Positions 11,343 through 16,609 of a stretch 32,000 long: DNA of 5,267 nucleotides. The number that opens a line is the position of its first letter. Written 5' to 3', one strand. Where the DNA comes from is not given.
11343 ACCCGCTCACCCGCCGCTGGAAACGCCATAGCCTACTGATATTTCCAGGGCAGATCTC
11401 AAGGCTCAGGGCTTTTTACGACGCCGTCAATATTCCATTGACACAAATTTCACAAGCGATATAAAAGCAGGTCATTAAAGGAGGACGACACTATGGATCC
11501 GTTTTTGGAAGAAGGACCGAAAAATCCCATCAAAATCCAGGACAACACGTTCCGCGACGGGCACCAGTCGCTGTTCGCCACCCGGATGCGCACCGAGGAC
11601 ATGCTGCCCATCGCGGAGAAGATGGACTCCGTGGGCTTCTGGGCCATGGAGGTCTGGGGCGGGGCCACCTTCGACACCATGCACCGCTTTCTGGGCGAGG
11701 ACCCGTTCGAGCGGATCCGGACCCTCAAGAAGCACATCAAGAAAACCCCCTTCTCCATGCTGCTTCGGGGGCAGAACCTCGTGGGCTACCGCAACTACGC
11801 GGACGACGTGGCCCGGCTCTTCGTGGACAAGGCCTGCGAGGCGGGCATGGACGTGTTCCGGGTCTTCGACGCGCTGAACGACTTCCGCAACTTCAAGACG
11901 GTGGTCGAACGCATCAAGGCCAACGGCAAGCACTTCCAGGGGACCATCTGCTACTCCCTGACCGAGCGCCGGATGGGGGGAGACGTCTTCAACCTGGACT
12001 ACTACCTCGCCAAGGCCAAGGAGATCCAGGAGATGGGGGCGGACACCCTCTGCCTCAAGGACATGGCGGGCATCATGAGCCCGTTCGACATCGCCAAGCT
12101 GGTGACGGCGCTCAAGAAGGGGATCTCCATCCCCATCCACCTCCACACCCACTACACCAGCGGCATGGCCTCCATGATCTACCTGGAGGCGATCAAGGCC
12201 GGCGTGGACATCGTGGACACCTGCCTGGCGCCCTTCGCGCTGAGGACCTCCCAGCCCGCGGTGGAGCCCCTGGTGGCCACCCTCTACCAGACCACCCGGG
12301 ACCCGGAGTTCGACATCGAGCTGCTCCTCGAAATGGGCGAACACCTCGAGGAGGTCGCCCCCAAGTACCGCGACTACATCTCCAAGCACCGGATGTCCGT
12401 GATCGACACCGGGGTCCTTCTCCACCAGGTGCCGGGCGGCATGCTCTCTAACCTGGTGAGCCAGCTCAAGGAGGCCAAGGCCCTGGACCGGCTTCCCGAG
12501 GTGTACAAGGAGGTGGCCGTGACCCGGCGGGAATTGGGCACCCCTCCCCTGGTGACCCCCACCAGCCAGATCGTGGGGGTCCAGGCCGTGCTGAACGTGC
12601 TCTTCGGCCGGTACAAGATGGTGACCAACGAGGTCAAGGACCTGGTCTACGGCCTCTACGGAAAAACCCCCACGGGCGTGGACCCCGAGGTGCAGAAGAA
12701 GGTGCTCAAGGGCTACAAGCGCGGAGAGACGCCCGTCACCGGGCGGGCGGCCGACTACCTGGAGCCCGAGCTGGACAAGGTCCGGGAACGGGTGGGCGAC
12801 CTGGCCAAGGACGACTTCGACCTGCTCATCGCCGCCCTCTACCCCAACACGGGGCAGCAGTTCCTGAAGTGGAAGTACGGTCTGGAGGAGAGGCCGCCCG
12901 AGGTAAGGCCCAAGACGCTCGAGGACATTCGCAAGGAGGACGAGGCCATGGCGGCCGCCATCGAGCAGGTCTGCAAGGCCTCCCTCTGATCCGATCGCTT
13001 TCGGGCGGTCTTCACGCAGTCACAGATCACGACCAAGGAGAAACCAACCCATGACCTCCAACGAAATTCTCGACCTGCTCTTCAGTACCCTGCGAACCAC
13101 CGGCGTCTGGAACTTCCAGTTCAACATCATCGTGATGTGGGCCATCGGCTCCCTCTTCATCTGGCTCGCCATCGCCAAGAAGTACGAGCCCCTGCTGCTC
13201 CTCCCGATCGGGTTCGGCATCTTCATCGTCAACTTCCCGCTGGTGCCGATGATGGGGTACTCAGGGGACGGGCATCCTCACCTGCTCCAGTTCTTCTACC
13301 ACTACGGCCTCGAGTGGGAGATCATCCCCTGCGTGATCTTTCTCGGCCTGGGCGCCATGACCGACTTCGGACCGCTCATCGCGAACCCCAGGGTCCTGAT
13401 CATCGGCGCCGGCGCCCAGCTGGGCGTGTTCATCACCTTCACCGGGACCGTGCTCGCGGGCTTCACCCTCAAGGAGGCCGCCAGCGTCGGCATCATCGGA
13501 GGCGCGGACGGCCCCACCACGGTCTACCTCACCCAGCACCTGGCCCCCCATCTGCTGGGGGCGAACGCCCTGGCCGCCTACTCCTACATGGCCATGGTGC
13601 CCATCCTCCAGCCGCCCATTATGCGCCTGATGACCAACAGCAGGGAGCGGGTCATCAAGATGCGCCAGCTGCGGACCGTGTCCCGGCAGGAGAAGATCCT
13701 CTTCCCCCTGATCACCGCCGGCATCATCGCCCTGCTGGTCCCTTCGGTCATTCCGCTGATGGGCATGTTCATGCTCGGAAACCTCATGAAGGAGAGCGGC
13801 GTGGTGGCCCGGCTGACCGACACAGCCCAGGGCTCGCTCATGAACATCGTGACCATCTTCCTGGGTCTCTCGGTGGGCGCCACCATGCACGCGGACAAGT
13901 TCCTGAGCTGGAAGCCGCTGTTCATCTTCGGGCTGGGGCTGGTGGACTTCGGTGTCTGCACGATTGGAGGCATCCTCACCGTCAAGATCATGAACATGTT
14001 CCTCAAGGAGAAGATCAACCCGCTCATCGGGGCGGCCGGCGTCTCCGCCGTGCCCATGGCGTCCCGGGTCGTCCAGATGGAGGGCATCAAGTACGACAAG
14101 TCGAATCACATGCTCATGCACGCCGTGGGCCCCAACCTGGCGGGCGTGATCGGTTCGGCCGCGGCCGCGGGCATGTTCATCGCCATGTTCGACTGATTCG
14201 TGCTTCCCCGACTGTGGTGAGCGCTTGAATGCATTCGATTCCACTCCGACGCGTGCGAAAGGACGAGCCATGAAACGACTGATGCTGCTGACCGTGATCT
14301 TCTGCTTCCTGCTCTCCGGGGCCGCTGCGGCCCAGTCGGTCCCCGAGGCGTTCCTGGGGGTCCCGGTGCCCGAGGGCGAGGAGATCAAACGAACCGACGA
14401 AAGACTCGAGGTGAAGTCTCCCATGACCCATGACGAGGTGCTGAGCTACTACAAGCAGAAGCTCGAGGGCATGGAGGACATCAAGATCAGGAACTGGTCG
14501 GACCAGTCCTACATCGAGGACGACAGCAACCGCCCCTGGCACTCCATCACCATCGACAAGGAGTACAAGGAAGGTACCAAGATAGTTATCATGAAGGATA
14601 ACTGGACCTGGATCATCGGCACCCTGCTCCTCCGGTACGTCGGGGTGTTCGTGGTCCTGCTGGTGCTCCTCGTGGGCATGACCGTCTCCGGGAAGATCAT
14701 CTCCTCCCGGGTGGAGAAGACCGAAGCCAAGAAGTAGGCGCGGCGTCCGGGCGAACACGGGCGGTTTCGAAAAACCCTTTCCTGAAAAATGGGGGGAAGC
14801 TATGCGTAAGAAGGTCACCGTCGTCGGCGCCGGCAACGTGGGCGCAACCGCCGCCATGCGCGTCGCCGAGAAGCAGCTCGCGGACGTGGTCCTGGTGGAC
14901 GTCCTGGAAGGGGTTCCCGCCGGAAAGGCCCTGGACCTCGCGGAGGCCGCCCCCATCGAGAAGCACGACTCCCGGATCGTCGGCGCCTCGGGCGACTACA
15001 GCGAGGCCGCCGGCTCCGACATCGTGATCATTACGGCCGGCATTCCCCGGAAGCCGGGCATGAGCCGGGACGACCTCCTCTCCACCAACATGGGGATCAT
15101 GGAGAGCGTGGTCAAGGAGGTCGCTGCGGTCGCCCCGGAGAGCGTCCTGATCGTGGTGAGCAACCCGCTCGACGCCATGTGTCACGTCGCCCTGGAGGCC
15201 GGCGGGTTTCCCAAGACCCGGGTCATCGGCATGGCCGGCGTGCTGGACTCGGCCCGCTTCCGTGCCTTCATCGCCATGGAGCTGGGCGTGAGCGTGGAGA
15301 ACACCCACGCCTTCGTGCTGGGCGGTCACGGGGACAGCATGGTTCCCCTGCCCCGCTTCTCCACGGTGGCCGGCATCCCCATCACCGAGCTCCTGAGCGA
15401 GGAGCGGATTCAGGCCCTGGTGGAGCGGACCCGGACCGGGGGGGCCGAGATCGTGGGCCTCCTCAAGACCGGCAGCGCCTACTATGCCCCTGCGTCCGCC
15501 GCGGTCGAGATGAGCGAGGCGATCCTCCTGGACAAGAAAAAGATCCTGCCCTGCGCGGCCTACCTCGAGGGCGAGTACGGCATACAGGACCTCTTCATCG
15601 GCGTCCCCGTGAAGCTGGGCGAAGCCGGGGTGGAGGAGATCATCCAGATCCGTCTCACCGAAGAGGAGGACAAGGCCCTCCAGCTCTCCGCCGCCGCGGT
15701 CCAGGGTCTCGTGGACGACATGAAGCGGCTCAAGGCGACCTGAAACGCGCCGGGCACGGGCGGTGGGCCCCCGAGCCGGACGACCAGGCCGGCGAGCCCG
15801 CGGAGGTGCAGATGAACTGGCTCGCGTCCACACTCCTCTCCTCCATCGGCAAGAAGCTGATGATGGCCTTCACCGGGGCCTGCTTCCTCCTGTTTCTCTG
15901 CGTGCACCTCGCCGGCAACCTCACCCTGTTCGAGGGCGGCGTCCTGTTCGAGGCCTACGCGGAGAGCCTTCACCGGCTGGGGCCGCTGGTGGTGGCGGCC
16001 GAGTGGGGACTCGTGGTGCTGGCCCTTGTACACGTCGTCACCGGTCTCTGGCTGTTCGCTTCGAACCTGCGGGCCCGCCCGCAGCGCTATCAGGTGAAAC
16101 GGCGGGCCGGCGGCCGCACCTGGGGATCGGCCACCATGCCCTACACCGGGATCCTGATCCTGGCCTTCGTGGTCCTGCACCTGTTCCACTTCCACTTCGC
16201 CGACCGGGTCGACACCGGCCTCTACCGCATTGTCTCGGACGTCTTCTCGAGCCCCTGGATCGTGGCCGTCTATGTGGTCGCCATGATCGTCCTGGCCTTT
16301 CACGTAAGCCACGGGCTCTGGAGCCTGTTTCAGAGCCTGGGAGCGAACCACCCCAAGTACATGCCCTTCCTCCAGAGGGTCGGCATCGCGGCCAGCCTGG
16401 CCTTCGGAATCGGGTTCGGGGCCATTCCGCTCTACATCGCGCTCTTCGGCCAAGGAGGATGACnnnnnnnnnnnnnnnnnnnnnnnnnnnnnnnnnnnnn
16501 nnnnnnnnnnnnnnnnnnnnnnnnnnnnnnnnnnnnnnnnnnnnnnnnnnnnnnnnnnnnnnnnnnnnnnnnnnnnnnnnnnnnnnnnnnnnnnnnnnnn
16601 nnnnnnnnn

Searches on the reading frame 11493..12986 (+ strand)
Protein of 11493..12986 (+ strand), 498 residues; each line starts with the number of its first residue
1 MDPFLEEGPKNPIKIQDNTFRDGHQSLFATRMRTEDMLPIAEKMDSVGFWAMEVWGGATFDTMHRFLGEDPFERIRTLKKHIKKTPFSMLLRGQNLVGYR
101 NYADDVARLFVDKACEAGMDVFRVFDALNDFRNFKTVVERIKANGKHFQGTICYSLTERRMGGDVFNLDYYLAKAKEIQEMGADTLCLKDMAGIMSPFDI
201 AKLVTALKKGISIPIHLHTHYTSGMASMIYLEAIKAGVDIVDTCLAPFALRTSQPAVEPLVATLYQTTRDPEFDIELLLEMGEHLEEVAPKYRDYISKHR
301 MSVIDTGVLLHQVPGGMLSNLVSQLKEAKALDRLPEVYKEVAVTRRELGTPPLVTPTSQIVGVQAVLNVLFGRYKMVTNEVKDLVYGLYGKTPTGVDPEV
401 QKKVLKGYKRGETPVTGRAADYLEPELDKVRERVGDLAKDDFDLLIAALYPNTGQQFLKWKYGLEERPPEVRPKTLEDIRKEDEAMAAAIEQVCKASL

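Call 101: search_protein_families(library=pfam, proteins=[window:11493-12986:+], max_evalue=0.00001)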
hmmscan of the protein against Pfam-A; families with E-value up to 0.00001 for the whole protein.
window:11493-12986:+ (498 aa): 2 families
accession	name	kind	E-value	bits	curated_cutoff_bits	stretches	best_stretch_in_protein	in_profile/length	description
PF02436.23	PYC_OADA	-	1.4e-49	169.1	27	1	308-465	1-166/201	Conserved carboxylase domain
PF00682.25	HMGL-like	-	7.1e-20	71.9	29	1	13-282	2-257/260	HMGL-like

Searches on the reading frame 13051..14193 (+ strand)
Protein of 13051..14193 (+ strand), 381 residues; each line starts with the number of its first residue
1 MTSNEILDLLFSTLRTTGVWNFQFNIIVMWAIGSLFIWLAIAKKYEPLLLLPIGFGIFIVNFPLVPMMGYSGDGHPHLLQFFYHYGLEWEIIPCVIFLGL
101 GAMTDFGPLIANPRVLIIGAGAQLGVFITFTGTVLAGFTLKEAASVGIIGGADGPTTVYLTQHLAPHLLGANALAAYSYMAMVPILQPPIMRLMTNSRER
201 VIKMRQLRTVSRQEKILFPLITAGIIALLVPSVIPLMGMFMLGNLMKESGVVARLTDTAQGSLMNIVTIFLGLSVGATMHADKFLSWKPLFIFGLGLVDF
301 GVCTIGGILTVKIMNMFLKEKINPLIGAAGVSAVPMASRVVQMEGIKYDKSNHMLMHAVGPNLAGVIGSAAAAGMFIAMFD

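Call 103: search_protein_families(library=pfam, proteins=[window:13051-14193:+], max_evalue=0.00001)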
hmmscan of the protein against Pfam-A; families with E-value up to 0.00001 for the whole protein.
window:13051-14193:+ (381 aa): 1 family
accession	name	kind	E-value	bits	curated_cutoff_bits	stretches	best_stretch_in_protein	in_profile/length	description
PF03977.18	OAD_beta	-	1.5e-148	495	31.6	1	27-380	3-349/349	Na+-transporting oxaloacetate decarboxylase beta subunit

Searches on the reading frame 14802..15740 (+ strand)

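Call 103: search_protein_families(library=pfam, proteins=[window:14802-15740:+], max_evalue=0.00001)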
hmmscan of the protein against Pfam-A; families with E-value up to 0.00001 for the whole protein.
window:14802-15740:+ (313 aa): 2 families
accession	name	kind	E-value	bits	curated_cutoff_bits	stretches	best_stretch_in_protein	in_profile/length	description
PF00056.29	Ldh_1_N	-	1e-41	142.7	27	1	4-143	2-141/141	lactate/malate dehydrogenase, NAD binding domain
PF02866.23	Ldh_1_C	-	8.9e-33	114.2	22.6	1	148-300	3-163/174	lactate/malate dehydrogenase, alpha/beta C-terminal domain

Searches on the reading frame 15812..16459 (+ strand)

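Call 103: search_protein_families(library=pfam, proteins=[window:15812-16459:+], max_evalue=0.00001)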
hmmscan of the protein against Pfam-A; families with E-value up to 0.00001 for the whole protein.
window:15812-16459:+ (216 aa): 1 family
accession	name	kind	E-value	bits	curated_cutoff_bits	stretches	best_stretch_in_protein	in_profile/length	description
PF01127.27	Sdh_cyt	-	9.8e-07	29.3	25.8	0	101-184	18-106/122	Succinate dehydrogenase/Fumarate reductase transmembrane subunit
